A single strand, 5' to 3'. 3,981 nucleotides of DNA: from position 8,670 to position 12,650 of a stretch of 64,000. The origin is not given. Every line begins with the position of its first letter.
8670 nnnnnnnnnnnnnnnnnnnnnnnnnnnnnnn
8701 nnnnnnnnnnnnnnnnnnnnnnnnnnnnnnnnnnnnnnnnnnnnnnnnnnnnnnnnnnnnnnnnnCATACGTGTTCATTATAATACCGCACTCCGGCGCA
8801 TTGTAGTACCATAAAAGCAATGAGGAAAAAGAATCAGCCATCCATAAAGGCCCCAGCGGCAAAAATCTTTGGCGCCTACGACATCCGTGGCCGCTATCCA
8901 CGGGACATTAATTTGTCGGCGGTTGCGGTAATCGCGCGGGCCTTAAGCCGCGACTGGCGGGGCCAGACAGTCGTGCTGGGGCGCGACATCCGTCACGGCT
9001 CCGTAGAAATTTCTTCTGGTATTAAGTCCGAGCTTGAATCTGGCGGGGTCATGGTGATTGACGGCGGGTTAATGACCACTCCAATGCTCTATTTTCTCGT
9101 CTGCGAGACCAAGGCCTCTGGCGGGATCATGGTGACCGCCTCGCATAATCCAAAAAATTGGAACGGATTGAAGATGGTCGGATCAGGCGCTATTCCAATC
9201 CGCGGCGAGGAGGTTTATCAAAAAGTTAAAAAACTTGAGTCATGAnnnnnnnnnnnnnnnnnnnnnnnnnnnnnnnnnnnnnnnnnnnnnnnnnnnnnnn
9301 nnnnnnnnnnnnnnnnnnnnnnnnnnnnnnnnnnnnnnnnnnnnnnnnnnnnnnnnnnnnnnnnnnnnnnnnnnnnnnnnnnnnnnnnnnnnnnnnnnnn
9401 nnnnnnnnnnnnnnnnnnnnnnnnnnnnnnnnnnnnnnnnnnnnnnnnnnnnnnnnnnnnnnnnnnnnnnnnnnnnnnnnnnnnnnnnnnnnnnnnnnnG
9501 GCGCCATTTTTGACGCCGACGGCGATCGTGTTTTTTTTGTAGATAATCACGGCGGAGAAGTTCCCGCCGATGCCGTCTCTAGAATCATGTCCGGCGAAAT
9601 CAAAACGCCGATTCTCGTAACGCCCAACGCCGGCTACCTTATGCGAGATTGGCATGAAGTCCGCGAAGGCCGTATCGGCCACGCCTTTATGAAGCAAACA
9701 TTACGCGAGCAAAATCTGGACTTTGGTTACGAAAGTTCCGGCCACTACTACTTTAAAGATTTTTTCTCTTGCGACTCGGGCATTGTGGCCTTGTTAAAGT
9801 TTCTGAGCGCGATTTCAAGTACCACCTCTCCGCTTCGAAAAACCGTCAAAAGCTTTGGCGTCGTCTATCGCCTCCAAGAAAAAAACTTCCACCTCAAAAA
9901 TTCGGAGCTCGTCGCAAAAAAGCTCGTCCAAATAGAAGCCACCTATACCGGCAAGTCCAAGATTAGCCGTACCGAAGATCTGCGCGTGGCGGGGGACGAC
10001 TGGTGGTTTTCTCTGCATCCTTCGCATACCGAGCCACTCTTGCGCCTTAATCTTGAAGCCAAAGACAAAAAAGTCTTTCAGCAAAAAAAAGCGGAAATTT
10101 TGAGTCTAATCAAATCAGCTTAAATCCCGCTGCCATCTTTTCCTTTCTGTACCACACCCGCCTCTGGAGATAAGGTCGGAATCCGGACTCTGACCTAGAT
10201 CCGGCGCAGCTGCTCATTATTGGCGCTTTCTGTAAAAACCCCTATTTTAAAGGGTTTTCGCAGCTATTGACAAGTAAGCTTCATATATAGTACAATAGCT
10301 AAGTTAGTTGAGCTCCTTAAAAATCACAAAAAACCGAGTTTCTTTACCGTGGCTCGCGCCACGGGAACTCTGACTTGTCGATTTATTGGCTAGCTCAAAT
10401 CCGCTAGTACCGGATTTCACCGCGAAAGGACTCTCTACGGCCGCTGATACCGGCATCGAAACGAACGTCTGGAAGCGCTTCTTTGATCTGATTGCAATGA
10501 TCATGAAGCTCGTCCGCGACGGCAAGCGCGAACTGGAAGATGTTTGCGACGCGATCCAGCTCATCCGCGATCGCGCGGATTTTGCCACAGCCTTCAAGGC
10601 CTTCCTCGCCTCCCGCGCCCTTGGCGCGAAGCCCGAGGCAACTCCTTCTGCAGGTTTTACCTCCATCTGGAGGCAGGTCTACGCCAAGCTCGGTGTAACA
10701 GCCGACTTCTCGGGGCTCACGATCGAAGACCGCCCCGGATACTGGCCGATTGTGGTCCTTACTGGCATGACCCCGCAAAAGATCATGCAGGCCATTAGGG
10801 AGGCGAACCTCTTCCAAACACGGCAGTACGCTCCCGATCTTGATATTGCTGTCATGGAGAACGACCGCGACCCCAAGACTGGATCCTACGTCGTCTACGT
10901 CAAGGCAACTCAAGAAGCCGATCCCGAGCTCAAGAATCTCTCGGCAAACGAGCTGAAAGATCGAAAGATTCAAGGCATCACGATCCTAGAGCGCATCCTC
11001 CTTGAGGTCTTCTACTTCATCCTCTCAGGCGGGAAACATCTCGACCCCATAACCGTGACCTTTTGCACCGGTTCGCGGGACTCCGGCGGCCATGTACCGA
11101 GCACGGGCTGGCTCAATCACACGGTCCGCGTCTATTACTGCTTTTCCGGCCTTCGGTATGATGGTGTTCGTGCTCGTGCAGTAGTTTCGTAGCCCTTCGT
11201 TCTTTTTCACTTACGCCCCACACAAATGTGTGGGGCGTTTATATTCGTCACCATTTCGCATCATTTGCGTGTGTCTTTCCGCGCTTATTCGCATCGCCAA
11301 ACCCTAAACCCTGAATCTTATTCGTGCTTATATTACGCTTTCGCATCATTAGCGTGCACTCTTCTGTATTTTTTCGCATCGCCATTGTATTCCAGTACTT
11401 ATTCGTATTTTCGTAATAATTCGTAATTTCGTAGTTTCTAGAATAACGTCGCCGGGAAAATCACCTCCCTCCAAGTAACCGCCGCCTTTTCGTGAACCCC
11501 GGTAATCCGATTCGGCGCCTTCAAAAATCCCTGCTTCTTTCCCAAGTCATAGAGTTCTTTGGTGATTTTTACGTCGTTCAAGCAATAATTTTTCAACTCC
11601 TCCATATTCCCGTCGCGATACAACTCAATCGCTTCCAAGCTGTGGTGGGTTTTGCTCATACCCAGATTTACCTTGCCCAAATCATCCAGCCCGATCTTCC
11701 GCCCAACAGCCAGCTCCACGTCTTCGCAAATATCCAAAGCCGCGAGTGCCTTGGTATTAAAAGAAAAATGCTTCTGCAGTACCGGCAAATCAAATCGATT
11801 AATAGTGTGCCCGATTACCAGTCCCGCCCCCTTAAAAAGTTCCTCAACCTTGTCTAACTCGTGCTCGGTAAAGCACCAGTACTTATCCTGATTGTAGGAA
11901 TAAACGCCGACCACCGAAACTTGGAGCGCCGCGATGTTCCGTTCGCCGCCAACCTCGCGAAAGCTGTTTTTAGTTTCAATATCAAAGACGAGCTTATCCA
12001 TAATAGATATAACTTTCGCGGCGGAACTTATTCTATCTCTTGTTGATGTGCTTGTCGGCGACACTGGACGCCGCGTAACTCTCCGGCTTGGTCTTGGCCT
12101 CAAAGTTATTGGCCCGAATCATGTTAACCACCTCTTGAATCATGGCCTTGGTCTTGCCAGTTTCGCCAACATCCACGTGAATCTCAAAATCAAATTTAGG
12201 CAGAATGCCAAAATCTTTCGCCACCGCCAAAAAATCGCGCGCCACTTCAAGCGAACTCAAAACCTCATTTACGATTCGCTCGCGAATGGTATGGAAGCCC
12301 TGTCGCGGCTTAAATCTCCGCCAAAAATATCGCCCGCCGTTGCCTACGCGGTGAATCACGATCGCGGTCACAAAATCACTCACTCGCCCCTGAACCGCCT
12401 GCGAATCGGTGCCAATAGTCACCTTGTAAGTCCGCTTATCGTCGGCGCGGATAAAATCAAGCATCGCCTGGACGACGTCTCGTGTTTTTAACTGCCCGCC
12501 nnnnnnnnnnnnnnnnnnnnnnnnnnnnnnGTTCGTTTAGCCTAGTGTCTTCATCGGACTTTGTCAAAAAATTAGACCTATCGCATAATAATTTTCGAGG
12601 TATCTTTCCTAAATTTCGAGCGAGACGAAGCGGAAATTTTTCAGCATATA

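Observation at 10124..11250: Small GC-rich, codon-atypical insert with its own strong promoter, an orphan ORF and a terminator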

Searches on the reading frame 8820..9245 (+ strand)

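Call 5: search_protein_families(library=pfam, proteins=[window:8820-9245:+], max_evalue=1)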
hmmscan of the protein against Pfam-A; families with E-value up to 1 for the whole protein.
window:8820-9245:+ (141 aa): 2 families
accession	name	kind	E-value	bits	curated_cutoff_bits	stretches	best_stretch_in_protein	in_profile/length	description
PF02878.22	PGM_PMM_I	-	2.7e-29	102.1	22.5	1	15-137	2-132/138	Phosphoglucomutase/phosphomannomutase, alpha/beta/alpha domain I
PF16633.10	APC_u9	-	0.21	13.1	25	1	52-75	63-86/89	Unstructured region on APC between 1st two creatine-rich regions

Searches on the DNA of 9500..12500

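Call 6: search_rna_families(source=window, start=9500, end=12500, threshold=evalue, max_evalue=10)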
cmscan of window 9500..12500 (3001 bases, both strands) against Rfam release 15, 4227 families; matches with E-value up to 10: 5.
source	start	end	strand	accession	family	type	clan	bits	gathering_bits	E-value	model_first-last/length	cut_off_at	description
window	10471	10517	+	RF04048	mir-7927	Gene; miRNA;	-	20.6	75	0.79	1-56/56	no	mir-7927 microRNA precursor family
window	11148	11241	+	RF01930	bxd_2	Gene; lncRNA;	-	17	80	1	1-91/91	no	Bithoraxoid conserved region 2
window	9950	10012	+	RF01813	rdlD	Gene; antitoxin;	-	16.2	50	8.7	1-66/66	no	rdlD antitoxin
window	10639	10699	-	RF03036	osmY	Gene; sRNA;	-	15.5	46.9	3.5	1-72/72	no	osmY RNA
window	11216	11242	+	RF02401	ClpQY_promoter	Cis-reg;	-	15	42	5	1-26/57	no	ClpQY promoter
